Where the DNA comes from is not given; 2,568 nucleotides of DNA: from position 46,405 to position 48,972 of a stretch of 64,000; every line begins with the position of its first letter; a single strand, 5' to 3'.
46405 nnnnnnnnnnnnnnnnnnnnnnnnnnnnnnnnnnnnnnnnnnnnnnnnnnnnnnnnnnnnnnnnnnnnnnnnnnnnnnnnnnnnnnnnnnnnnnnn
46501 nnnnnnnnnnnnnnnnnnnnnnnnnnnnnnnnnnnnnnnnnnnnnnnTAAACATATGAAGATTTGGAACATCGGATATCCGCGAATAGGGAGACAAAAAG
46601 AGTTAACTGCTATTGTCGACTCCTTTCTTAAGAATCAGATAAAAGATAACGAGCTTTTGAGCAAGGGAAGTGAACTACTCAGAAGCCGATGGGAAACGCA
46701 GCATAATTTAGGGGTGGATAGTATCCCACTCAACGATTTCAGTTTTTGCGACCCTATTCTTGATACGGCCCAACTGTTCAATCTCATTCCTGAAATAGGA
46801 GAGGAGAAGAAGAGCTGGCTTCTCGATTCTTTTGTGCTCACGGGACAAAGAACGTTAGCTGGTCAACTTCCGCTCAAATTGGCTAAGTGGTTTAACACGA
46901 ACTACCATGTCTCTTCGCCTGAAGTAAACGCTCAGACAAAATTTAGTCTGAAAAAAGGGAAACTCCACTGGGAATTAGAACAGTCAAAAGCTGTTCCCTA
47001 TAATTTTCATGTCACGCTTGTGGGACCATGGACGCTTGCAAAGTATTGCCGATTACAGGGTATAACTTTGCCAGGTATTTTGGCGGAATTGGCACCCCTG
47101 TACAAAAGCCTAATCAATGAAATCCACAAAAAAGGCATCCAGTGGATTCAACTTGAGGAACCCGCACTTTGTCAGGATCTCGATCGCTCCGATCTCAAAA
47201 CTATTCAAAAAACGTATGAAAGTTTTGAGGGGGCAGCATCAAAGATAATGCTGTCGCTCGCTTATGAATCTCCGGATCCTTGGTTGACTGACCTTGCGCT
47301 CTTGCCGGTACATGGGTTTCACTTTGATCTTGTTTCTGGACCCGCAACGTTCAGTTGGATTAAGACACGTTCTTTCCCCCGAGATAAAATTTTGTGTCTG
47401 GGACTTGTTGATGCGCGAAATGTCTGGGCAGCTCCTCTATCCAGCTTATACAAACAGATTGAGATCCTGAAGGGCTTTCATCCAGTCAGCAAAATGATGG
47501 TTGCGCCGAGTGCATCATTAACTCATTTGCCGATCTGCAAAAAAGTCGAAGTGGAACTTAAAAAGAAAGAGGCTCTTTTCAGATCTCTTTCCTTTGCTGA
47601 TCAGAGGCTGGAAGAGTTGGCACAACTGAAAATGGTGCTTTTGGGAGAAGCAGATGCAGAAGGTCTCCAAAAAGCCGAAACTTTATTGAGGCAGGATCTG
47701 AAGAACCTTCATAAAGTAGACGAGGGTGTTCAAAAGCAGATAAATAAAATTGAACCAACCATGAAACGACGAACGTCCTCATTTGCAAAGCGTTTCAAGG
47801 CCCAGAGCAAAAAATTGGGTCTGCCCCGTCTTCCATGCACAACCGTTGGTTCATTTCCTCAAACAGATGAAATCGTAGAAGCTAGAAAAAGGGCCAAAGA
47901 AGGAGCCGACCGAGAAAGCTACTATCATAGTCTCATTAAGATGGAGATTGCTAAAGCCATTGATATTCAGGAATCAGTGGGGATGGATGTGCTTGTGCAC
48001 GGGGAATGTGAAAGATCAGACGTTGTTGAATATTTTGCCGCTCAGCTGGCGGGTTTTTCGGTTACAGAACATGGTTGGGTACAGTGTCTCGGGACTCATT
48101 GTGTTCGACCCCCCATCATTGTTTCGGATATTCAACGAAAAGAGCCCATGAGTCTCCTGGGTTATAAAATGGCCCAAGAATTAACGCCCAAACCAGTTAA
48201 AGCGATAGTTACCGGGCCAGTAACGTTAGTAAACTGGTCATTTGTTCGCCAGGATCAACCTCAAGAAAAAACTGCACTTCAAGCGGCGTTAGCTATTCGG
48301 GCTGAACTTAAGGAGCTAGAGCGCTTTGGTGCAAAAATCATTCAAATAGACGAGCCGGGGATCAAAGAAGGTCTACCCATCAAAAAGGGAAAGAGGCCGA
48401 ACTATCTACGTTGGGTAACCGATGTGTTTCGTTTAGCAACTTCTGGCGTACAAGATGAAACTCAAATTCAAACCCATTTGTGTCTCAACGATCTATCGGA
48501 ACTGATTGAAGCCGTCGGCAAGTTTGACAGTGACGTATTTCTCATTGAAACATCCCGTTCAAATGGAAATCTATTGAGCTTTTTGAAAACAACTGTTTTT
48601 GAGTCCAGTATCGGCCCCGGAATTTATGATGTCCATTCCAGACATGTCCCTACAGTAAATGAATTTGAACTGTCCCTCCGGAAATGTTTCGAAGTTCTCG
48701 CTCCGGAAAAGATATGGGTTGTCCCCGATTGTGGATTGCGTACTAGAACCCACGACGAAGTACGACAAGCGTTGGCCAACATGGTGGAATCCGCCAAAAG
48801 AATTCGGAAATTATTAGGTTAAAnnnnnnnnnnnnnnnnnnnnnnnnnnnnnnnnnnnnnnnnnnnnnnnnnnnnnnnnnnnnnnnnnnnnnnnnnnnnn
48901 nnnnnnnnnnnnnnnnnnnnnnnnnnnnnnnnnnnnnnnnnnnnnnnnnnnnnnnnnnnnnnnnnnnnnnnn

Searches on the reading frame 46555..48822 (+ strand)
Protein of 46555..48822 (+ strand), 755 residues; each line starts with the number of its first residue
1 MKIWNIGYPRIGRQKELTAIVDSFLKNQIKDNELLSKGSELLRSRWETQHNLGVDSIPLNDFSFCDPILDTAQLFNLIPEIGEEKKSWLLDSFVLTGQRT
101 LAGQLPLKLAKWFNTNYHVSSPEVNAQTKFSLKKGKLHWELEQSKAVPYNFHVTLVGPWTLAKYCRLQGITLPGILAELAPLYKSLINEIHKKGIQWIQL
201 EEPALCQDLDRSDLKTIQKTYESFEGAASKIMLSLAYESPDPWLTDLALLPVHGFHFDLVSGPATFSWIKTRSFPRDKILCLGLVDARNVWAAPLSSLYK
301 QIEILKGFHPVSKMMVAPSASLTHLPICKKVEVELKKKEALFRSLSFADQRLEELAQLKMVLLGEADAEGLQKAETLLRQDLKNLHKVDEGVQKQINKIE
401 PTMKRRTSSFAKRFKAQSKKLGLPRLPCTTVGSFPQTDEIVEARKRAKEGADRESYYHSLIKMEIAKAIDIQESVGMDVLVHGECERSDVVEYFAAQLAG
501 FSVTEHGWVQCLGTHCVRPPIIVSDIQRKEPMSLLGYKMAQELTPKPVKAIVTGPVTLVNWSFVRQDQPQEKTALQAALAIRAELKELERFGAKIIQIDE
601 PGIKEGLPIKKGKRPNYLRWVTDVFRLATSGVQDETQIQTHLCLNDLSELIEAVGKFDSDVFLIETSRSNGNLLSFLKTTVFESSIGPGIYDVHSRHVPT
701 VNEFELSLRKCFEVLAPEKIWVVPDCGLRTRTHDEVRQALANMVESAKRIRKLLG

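Call 49: search_protein_families(library=pfam, proteins=[window:46555-48822:+], max_evalue=0.001)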
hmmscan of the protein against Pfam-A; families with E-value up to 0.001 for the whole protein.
window:46555-48822:+ (755 aa): 2 families
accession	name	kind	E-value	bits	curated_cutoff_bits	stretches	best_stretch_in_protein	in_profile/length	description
PF01717.24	Meth_synt_2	-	7.1e-118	394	21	1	426-748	1-323/324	Cobalamin-independent synthase, Catalytic domain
PF08267.18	Meth_synt_1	-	2.2e-76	257.8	27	2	5-306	4-309/313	Cobalamin-independent synthase, N-terminal domain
